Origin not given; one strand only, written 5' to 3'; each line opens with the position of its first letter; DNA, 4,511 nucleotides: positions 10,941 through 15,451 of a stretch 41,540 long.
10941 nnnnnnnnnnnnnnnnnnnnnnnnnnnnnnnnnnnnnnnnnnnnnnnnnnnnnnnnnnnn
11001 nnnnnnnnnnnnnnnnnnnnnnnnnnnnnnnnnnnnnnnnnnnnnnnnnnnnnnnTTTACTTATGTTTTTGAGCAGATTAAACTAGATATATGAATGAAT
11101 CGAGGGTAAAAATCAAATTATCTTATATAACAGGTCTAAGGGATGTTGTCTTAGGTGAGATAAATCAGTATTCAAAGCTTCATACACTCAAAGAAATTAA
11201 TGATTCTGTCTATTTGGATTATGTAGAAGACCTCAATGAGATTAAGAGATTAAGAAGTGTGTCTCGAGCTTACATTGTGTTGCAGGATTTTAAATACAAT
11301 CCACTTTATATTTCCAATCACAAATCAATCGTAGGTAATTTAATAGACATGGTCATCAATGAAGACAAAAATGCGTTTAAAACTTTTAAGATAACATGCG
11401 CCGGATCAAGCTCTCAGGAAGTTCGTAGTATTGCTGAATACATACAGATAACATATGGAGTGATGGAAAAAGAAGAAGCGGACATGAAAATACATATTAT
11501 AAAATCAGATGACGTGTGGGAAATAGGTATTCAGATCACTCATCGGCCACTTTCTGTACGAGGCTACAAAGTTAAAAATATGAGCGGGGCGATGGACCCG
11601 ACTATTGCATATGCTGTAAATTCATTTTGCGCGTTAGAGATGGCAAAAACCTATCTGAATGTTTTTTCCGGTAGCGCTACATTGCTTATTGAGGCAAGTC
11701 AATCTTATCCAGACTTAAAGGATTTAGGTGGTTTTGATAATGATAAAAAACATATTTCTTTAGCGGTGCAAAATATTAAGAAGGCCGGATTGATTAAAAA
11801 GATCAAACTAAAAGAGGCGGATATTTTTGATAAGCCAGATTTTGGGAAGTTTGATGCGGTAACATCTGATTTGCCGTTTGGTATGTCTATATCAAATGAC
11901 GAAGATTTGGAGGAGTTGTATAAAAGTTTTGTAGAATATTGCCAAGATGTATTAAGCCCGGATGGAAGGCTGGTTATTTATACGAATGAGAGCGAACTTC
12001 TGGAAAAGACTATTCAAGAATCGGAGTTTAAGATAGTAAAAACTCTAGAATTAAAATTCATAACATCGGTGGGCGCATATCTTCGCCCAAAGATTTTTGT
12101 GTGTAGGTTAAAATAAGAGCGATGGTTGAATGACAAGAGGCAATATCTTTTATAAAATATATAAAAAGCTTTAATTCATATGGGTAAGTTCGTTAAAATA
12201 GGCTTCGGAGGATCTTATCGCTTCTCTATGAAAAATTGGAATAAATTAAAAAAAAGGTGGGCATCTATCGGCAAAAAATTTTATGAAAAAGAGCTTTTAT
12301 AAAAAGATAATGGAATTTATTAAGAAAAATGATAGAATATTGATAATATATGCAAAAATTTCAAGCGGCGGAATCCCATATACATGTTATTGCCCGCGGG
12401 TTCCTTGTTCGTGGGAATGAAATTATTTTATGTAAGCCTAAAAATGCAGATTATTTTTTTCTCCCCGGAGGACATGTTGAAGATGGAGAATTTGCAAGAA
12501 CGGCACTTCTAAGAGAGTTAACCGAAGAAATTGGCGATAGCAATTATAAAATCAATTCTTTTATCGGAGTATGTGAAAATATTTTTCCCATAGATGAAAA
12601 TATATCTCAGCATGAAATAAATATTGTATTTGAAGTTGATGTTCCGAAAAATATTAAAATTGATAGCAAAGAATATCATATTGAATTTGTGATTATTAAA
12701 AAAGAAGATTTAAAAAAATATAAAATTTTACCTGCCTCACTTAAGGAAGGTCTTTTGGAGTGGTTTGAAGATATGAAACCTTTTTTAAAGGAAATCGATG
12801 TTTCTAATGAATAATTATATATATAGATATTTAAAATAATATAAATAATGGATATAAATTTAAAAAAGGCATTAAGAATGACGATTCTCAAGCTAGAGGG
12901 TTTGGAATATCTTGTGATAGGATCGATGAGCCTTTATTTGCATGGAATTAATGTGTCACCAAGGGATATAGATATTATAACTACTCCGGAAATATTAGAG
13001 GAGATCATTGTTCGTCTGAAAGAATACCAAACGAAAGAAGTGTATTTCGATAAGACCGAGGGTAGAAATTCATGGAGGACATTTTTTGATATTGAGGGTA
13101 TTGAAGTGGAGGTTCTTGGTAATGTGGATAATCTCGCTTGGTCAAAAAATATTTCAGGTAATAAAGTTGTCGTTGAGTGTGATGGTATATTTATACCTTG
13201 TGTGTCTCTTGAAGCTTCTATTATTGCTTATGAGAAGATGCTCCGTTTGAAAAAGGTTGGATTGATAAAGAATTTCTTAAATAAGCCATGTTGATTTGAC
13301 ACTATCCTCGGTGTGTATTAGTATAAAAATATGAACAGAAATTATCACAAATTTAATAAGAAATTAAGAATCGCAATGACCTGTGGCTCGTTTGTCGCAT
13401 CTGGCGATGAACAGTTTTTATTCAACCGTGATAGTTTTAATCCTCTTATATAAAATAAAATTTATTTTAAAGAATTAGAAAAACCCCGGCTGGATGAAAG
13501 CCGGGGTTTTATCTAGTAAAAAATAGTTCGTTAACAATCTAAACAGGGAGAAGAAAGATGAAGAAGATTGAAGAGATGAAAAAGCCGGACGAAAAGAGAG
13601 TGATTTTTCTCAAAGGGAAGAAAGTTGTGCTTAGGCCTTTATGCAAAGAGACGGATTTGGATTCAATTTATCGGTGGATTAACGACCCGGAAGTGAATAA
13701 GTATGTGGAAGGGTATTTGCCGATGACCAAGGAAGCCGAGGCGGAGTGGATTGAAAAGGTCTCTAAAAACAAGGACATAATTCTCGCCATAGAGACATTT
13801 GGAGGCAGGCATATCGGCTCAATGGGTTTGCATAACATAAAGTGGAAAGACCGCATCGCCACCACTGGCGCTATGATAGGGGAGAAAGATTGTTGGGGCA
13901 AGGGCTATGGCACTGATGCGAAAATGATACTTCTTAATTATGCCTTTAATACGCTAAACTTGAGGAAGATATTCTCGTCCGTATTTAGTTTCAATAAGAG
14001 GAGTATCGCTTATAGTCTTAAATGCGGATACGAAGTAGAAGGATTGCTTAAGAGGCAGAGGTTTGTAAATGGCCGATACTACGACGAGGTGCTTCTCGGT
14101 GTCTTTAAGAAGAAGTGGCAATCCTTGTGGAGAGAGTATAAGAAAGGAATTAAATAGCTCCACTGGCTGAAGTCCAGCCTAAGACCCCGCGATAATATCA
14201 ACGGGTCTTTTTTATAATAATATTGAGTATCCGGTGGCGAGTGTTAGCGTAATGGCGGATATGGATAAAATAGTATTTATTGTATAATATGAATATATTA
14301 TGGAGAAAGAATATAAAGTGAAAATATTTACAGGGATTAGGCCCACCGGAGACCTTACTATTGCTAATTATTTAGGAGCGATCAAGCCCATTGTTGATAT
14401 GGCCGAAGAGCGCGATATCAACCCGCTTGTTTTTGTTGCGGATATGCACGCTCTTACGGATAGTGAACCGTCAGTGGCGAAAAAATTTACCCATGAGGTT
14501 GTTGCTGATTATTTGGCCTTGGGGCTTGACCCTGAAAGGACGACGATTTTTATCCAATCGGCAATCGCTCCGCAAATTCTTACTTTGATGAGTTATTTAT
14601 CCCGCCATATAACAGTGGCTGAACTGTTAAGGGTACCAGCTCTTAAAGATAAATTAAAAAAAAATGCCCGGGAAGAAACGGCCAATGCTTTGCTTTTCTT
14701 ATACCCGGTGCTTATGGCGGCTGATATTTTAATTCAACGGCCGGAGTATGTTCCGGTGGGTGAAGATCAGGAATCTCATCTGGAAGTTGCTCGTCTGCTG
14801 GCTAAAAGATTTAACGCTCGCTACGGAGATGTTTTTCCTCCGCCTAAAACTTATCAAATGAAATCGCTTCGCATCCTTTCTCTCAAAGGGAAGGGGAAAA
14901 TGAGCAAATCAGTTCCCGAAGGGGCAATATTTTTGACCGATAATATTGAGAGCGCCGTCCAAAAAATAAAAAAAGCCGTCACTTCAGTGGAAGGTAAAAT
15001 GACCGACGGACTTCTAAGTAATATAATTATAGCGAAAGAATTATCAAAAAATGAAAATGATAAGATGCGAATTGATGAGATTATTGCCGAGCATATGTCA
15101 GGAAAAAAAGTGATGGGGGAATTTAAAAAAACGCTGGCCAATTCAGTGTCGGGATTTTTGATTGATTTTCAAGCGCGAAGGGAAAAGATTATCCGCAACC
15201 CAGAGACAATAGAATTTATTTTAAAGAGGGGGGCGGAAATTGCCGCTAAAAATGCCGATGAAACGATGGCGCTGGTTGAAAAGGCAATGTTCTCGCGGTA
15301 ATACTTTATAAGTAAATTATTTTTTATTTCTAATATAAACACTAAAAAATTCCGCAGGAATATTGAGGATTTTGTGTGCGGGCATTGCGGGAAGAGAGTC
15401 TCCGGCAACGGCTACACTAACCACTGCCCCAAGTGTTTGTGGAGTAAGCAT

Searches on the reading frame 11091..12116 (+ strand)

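Call 13: search_protein_families(library=pfam, proteins=[window:11091-12116:+], max_evalue=0.01)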
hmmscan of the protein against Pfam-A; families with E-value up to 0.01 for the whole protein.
window:11091-12116:+ (341 aa): 6 families
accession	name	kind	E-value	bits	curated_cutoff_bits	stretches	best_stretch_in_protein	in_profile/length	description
PF01170.24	UPF0020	-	6.7e-26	91.6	22.3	1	157-318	1-186/197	RMKL-like, methyltransferase domain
PF13847.12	Methyltransf_31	-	1.4e-09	38.2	27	1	185-312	4-127/145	Methyltransferase domain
PF05175.20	MTS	-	9.8e-07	29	23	1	186-318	33-159/170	Methyltransferase small domain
PF01596.23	Methyltransf_3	-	0.0019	17.9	22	1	190-299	52-154/204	O-methyltransferase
PF03602.21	Cons_hypoth95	-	0.0021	18.2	24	1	186-306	43-160/182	Conserved hypothetical protein 95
PF11599.14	AviRa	-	0.0043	17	25.7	0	231-314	140-222/232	RRNA methyltransferase AviRa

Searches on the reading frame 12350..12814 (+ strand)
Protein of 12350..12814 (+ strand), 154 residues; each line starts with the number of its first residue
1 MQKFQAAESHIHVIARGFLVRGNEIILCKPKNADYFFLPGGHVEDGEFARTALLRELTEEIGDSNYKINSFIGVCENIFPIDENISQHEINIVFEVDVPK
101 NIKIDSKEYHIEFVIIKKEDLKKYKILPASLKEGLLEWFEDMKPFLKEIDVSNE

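Call 13: search_protein_families(library=pfam, proteins=[window:12350-12814:+], max_evalue=0.01)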
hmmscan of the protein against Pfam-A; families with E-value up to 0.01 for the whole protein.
window:12350-12814:+ (154 aa): 1 family
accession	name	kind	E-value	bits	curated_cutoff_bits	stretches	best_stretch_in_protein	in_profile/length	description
PF00293.34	NUDIX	-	4.3e-12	46.6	21.1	1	17-123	7-119/134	NUDIX domain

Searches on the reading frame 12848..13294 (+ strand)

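Call 13: search_protein_families(library=pfam, proteins=[window:12848-13294:+], max_evalue=0.01)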
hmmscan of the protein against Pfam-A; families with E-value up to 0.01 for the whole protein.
window:12848-13294:+ (148 aa): 4 families
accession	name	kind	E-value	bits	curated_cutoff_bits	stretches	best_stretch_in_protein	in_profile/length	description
PF10706.15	Aminoglyc_resit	-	3.2e-05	24.5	21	1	13-129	8-134/149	Aminoglycoside-2''-adenylyltransferase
PF17030.11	Beta_lactamase3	-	0.00071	19.4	33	1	10-111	50-149/214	Putative beta-lactamase-like family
PF23942.1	DUF7277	-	0.00097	20.2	27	1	22-83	2-68/87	Domain of unknown function (DUF7277)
PF09970.15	DUF2204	-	0.007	16.5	20.3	0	12-127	10-128/181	Nucleotidyl transferase of unknown function (DUF2204)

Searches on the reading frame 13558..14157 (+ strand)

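Call 13: search_protein_families(library=pfam, proteins=[window:13558-14157:+], max_evalue=0.01)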
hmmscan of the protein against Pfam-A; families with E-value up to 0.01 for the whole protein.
window:13558-14157:+ (199 aa): 4 families
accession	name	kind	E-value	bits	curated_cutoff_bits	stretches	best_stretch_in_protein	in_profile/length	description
PF13302.13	Acetyltransf_3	-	3.3e-26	93.1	25.4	1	23-158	2-137/138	Acetyltransferase (GNAT) domain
PF13420.13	Acetyltransf_4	-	2e-18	67.3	24.3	1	30-178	5-154/155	Acetyltransferase (GNAT) domain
PF13523.12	Acetyltransf_8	-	1.5e-08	34.8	27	1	31-162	3-141/145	Acetyltransferase (GNAT) domain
PF00583.31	Acetyltransf_1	-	6.7e-07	30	20.7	1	36-158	3-116/116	Acetyltransferase (GNAT) family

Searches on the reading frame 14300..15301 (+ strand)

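Call 13: search_protein_families(library=pfam, proteins=[window:14300-15301:+], max_evalue=0.01)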
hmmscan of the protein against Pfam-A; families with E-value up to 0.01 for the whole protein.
window:14300-15301:+ (333 aa): 1 family
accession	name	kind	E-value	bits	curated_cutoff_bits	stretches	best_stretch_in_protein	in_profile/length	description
PF00579.31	tRNA-synt_1b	-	1.2e-54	186.1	21.1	1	4-287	3-291/292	tRNA synthetases class I (W and Y)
